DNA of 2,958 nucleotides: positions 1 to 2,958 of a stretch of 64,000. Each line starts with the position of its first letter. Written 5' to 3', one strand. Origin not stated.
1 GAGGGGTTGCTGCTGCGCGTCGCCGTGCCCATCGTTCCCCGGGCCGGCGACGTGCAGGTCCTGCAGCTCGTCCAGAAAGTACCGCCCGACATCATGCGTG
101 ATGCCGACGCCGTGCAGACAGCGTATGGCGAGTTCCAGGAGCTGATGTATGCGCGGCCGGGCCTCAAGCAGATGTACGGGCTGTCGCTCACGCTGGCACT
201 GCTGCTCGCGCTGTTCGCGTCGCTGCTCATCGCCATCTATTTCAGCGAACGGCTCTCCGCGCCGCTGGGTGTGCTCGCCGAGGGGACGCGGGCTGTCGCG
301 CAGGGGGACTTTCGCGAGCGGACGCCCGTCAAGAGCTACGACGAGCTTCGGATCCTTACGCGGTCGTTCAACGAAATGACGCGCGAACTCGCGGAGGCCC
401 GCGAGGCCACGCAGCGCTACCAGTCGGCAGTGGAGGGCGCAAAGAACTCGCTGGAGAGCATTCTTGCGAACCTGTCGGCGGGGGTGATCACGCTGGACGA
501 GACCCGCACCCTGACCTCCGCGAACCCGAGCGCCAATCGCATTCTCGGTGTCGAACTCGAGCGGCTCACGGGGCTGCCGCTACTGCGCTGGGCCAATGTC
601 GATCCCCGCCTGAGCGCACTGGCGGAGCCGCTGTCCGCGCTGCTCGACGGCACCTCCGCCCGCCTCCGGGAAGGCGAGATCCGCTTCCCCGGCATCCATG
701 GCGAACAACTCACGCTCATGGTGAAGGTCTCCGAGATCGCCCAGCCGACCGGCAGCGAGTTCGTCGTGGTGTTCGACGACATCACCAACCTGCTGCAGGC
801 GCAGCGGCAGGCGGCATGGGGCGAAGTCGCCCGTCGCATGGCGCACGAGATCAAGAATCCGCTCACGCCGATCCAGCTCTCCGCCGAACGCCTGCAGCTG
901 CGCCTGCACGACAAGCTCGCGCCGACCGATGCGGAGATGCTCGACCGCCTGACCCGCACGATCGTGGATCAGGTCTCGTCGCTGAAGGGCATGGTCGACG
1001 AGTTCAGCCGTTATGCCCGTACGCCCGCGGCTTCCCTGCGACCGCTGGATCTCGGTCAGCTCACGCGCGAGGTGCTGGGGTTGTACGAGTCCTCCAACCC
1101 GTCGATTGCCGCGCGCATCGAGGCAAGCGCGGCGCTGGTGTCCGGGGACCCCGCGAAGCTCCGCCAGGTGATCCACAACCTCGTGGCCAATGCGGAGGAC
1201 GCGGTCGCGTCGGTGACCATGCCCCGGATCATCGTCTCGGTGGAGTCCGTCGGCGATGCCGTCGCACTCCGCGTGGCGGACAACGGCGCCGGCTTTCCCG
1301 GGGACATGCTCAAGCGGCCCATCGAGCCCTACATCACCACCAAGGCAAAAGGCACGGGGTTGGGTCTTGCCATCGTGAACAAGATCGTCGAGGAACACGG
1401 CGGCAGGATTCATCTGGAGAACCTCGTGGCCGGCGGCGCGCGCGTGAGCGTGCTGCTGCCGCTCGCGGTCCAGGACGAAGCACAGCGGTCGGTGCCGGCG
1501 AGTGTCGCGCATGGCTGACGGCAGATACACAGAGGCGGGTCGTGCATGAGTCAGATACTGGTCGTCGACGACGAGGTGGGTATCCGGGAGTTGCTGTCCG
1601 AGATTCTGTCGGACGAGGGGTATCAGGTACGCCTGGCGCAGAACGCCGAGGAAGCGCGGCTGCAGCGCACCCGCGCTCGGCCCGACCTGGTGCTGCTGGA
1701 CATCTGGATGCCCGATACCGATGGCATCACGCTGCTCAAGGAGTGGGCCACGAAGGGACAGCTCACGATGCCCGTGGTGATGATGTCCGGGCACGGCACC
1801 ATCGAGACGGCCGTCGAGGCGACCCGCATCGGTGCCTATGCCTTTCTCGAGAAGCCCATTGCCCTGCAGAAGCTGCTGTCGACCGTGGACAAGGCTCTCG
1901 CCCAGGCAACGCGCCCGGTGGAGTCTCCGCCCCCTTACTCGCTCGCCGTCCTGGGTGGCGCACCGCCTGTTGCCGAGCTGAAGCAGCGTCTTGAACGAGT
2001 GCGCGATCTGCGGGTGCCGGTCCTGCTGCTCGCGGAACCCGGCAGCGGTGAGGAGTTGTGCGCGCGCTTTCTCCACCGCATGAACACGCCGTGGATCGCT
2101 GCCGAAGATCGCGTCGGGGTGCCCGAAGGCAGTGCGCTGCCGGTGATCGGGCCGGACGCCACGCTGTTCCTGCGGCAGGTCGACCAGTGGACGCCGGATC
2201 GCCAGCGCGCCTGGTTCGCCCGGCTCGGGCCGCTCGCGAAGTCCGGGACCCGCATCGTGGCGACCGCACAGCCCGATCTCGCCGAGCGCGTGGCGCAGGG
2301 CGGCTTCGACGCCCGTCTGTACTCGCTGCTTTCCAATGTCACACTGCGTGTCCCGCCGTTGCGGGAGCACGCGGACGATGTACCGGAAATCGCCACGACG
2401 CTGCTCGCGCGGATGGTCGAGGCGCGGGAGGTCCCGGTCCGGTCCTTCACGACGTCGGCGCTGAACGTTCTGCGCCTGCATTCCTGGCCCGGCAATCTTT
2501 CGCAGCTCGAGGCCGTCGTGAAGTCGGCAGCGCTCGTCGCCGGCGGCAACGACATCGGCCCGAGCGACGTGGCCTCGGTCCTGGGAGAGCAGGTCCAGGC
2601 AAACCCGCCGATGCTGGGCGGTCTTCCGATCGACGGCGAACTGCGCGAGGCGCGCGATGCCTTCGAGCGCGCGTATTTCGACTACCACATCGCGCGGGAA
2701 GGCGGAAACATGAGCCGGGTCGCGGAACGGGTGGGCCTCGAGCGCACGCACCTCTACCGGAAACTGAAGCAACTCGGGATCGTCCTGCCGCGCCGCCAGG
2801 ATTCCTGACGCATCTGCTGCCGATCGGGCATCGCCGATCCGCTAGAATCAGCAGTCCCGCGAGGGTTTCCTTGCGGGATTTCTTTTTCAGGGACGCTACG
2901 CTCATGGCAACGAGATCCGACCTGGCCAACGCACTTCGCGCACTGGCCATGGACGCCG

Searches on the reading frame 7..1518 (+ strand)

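Call 48: search_protein_families(library=pfam, proteins=[window:7-1518:+], max_evalue=0.00001)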
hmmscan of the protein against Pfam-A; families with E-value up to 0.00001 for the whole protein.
window:7-1518:+ (503 aa): 4 families
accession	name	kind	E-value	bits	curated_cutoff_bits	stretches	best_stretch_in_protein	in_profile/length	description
PF02518.31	HATPase_c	-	6.5e-23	81.7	26.4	1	380-487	1-110/111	Histidine kinase-, DNA gyrase B-, and HSP90-like ATPase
PF00672.30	HAMP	-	1.4e-10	41.7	25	1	82-129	5-52/53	HAMP domain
PF00512.31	HisKA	-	1.1e-09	38.6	26.9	1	272-338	3-62/66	His Kinase A (phospho-acceptor) domain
PF00989.32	PAS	-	1.6e-06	28.5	22.6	1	149-259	3-113/113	PAS fold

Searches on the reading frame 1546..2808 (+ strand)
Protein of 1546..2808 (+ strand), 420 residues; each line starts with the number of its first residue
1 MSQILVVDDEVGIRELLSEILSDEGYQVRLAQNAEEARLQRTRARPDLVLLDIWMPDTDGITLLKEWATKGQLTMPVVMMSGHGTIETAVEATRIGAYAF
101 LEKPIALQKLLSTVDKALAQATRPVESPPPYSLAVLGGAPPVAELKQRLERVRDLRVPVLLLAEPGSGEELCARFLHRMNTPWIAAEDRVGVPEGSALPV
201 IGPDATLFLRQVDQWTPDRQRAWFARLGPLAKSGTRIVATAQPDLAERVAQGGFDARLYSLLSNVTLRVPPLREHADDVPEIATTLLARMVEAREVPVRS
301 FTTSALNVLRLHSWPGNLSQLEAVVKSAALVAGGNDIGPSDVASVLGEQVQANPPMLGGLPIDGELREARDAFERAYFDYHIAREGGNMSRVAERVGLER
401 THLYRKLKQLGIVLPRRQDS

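Call 48: search_protein_families(library=pfam, proteins=[window:1546-2808:+], max_evalue=0.00001)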
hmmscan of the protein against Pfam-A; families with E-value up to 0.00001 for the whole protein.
window:1546-2808:+ (420 aa): 5 families
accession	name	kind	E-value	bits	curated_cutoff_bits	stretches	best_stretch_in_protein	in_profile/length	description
PF00072.30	Response_reg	-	1.5e-28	99.6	30.2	1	4-114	1-110/111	Response regulator receiver domain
PF14532.12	Sigma54_activ_2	-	4.1e-24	85.8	25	1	136-272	1-138/138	Sigma-54 interaction domain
PF25601.1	AAA_lid_14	-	3.5e-14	52.8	27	1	273-353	1-81/87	AAA+ ATPase lid domain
PF02954.25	HTH_8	-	1.6e-07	31.3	22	1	373-410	5-42/42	Bacterial regulatory protein, Fis family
PF00158.32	Sigma54_activat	-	4.4e-06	26.9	20.2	0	139-180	5-46/168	Sigma-54 interaction domain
